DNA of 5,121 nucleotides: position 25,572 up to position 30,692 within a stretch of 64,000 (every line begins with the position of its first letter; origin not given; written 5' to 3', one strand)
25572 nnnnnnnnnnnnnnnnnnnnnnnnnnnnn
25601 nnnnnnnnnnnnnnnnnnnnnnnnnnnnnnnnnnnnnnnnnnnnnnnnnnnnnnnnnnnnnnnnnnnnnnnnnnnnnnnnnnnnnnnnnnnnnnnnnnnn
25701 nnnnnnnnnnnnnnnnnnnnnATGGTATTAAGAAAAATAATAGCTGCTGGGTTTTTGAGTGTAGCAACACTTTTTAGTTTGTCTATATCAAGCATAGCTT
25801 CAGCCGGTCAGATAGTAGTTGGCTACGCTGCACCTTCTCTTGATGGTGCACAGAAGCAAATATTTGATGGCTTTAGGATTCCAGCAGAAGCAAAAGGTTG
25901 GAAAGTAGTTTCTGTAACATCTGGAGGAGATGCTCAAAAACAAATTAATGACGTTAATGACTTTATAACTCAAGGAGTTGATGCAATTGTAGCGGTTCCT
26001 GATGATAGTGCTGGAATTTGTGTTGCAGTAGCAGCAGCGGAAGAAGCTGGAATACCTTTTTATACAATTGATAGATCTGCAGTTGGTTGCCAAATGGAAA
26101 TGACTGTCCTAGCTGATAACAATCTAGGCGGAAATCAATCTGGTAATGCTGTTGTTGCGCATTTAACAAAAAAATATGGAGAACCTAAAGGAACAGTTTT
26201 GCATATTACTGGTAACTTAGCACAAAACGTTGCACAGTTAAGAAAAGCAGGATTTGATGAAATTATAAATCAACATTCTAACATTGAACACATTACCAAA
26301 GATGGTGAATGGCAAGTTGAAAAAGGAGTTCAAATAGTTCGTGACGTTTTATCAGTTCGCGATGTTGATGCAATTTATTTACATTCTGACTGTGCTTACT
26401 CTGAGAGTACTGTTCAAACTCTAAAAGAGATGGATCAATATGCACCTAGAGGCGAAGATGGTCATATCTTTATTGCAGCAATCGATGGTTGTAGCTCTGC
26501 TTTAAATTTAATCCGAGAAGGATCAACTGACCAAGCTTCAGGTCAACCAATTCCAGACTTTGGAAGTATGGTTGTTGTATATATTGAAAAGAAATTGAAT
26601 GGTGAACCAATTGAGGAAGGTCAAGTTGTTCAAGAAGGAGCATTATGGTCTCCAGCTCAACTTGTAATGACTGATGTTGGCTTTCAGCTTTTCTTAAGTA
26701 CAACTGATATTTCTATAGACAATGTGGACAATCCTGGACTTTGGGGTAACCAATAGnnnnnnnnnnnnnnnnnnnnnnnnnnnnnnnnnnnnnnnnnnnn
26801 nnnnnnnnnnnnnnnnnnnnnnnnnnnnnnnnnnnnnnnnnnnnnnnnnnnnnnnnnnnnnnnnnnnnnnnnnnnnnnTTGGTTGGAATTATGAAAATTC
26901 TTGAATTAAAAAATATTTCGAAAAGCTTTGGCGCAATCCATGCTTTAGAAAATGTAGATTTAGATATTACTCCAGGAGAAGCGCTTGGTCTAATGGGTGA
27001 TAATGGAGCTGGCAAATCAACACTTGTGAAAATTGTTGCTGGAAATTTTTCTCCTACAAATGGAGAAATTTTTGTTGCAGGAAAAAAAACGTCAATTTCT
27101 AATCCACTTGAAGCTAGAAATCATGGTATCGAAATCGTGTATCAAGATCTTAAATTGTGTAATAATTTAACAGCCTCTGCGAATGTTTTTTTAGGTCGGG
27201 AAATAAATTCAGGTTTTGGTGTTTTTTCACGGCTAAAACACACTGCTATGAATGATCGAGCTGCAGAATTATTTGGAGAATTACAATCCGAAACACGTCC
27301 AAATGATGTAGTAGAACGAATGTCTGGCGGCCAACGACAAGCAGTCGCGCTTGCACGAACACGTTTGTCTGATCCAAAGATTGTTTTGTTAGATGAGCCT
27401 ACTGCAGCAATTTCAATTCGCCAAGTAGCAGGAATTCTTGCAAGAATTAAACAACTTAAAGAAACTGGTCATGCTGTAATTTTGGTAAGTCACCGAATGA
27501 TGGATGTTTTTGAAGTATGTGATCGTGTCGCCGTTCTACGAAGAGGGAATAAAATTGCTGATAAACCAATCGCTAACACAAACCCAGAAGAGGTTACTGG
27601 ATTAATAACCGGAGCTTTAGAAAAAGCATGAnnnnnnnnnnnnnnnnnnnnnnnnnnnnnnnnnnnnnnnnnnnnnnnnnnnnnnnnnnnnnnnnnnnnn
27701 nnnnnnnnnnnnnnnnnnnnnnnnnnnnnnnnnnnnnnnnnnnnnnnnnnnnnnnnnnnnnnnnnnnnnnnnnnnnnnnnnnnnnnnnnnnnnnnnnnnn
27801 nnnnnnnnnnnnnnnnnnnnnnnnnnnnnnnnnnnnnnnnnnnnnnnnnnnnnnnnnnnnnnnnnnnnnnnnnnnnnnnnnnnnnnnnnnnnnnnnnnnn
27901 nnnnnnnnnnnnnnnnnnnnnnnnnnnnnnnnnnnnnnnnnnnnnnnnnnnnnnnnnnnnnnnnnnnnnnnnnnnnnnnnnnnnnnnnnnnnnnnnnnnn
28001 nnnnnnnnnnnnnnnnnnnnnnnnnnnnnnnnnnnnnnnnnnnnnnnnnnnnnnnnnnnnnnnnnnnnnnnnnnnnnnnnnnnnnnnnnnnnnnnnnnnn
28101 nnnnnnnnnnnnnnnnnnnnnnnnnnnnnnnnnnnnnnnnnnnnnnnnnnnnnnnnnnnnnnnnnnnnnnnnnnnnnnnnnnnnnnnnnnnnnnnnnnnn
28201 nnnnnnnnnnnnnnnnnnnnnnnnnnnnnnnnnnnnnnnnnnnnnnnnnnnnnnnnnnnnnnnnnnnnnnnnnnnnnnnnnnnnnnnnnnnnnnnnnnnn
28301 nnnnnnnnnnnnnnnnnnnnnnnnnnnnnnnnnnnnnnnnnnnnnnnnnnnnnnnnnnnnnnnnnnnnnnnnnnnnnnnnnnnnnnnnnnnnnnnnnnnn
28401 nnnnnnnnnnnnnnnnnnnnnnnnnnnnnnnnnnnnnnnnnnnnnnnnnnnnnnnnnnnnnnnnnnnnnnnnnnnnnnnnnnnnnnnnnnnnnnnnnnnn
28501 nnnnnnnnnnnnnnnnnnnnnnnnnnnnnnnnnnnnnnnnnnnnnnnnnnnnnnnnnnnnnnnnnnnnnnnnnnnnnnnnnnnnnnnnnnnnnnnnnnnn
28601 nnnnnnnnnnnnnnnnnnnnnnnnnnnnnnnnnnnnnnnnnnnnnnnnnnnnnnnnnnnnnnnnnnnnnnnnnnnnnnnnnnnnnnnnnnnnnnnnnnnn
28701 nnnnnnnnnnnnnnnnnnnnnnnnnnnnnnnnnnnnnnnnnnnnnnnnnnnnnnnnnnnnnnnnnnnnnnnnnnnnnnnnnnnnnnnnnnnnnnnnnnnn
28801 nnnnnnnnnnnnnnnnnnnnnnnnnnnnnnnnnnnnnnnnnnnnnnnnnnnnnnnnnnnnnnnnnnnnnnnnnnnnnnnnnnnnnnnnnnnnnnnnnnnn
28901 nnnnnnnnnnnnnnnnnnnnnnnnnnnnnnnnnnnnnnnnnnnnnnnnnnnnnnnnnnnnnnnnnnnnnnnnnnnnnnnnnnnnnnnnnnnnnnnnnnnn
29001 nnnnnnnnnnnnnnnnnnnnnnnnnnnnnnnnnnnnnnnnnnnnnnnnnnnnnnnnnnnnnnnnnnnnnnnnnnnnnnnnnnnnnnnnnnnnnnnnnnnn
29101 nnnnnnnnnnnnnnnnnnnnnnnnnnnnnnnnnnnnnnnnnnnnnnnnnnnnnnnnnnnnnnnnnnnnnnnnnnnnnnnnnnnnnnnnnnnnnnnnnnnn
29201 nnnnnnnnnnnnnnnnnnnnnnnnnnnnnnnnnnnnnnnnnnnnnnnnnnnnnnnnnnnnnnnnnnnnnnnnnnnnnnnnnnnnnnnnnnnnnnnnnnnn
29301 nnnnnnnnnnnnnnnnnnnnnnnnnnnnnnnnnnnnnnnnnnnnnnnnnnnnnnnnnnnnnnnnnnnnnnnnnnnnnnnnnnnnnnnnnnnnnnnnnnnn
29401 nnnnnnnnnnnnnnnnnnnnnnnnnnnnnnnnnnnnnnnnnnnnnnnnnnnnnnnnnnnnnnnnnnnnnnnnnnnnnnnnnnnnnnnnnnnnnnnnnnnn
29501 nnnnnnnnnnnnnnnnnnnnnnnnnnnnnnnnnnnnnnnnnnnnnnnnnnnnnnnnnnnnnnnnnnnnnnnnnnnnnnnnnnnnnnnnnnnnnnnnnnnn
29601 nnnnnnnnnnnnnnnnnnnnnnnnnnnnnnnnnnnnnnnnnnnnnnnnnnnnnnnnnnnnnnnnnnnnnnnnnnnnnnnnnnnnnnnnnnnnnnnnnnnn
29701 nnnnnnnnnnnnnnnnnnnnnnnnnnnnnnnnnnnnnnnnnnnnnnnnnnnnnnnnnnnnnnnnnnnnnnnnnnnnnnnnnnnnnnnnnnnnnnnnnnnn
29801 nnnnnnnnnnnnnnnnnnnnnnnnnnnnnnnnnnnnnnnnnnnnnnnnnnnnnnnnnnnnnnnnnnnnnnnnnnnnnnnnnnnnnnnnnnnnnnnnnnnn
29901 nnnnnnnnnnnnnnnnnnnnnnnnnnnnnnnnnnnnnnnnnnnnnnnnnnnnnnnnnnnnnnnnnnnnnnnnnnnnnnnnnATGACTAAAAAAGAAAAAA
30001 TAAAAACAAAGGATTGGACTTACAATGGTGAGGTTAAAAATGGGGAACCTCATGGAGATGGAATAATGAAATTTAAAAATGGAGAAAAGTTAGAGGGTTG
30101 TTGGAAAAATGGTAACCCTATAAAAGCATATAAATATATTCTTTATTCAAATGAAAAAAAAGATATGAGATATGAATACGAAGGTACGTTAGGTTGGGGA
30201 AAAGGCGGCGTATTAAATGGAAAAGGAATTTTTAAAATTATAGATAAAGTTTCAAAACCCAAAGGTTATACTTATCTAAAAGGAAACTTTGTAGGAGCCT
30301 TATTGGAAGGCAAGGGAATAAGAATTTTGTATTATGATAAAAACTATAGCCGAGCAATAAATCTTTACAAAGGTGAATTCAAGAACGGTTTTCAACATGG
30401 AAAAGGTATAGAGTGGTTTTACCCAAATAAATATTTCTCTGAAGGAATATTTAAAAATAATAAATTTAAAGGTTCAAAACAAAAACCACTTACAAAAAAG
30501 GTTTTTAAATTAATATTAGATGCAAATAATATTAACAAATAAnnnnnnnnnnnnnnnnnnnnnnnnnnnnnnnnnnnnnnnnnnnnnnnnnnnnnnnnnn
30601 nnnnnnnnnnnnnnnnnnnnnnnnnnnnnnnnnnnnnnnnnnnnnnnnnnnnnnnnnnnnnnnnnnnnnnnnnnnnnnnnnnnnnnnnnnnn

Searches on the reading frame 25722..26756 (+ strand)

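Call 30: search_protein_families(library=pfam, proteins=[window:25722-26756:+], max_evalue=0.001)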
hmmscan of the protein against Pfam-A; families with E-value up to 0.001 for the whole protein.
window:25722-26756:+ (344 aa): 1 family
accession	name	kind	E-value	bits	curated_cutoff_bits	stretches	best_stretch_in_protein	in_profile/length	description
PF13407.12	Peripla_BP_4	-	5.1e-34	118.4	35.1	1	45-295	14-257/258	Periplasmic binding protein domain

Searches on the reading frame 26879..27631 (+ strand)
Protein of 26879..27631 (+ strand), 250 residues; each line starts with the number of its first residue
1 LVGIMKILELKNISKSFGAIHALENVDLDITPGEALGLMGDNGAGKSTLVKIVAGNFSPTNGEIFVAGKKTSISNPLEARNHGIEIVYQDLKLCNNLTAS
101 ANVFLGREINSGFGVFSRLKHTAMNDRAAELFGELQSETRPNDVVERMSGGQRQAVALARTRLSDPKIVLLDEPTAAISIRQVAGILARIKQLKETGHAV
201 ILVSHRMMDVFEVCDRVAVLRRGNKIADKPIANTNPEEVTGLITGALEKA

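Call 30: search_protein_families(library=pfam, proteins=[window:26879-27631:+], max_evalue=0.001)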
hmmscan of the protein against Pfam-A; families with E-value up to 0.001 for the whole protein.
window:26879-27631:+ (250 aa): 3 families
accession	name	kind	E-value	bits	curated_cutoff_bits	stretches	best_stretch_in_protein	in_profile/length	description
PF00005.33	ABC_tran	-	7.4e-33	114.5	25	1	23-176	1-137/137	ABC transporter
PF13304.12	AAA_21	-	2.9e-08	34.6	27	0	132-205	222-298/304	AAA domain, putative AbiEii toxin, Type IV TA system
PF02463.25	SMC_N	-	5.3e-05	23.2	40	1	35-217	26-211/220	RecF/RecN/SMC N terminal domain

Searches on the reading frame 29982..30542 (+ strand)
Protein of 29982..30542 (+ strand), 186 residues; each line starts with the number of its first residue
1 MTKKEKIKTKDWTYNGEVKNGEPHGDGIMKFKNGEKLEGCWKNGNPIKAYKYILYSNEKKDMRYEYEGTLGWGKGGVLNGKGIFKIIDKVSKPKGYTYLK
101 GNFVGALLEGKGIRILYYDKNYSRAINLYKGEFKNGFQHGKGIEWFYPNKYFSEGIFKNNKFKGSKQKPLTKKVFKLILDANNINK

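Call 30: search_protein_families(library=pfam, proteins=[window:29982-30542:+], max_evalue=0.001)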
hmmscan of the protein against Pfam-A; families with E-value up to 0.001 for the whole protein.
window:29982-30542:+ (186 aa): 1 family
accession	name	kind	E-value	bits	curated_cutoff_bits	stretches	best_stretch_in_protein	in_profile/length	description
PF02493.26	MORN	-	7.1e-09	35.5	22.5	1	129-146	1-18/23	MORN repeat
